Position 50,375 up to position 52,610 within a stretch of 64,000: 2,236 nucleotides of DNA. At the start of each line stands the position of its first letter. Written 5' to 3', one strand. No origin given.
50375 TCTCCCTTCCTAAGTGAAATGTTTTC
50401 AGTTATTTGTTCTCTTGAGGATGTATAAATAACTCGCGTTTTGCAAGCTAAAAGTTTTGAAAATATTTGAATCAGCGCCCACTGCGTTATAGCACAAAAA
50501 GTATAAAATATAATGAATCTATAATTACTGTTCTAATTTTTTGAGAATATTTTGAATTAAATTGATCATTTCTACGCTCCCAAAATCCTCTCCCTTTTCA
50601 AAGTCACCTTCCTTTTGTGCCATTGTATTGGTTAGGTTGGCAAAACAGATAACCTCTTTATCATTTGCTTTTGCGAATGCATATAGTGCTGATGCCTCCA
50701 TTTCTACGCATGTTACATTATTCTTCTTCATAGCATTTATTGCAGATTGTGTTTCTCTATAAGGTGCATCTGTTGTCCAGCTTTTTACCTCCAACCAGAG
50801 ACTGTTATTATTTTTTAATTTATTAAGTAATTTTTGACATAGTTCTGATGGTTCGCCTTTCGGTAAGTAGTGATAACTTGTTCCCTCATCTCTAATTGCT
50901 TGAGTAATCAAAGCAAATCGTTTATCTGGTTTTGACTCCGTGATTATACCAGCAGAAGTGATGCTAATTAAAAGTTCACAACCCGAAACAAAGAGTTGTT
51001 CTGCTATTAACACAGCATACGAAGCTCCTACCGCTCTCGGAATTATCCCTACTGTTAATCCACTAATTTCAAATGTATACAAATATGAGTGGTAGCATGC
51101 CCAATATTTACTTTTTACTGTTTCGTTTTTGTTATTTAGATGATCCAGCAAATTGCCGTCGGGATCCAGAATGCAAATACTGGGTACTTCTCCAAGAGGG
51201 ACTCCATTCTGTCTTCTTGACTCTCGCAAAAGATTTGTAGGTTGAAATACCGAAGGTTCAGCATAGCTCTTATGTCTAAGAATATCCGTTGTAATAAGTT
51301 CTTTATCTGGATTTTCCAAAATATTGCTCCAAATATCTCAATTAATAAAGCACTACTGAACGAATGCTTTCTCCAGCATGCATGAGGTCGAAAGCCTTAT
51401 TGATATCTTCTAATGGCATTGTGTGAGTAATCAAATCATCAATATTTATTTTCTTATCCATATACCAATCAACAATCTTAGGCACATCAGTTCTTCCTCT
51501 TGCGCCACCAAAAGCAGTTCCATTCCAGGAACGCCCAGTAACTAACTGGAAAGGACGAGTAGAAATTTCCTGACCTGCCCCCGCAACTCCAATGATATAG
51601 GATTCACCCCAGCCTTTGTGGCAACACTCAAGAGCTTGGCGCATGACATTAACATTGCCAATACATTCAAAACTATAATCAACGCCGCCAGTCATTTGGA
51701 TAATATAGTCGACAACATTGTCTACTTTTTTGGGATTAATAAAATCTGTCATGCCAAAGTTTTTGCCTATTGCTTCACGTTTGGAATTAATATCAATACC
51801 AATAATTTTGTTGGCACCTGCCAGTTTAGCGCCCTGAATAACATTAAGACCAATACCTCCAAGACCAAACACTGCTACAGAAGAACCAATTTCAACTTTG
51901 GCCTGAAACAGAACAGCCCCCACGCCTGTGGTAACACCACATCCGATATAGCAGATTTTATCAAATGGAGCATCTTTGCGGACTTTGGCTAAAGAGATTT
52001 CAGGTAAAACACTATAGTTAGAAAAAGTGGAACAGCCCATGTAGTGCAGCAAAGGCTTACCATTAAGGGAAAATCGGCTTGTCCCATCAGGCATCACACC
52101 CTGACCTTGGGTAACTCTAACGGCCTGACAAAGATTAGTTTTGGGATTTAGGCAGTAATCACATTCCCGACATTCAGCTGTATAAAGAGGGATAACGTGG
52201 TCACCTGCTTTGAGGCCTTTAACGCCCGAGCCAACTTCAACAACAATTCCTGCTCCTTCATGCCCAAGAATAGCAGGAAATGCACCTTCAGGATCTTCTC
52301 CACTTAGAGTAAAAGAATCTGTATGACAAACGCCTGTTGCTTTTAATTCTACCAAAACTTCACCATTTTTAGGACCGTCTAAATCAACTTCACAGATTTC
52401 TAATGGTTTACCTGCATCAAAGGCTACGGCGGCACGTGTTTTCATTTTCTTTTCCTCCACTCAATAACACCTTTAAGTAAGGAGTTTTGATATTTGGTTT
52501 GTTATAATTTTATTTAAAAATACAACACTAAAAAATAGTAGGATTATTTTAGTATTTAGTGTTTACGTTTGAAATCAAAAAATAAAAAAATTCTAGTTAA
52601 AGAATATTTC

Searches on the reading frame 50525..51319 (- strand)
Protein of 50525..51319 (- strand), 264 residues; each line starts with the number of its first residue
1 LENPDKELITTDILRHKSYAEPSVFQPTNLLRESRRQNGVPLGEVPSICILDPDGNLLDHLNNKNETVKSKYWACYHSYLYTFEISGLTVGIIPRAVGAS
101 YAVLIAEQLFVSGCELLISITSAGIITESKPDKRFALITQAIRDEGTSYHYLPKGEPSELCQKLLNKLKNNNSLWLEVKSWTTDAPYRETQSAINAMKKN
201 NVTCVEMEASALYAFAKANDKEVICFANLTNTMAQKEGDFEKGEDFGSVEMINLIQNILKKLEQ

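Call 62: search_protein_families(library=pfam, proteins=[window:50525-51319:-], max_evalue=0.00001)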
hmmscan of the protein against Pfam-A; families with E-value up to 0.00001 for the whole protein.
window:50525-51319:- (264 aa): 1 family
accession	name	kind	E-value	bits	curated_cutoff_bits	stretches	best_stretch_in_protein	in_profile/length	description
PF01048.26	PNP_UDP_1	-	5.9e-23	81.9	25.1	1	49-246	3-216/233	Phosphorylase superfamily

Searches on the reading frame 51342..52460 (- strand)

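Call 62: search_protein_families(library=pfam, proteins=[window:51342-52460:-], max_evalue=0.00001)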
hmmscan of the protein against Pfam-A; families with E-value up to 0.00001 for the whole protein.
window:51342-52460:- (372 aa): 3 families
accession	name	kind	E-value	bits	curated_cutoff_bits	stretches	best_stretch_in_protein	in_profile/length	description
PF00107.32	ADH_zinc_N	-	3.9e-27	95.2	31.8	1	202-332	1-126/129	Zinc-binding dehydrogenase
PF08240.17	ADH_N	-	3.2e-23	82.4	23.5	1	32-159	2-101/104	Alcohol dehydrogenase GroES-like domain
PF13602.12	ADH_zinc_N_2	-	8.9e-06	27.1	27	0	238-366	4-129/134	Zinc-binding dehydrogenase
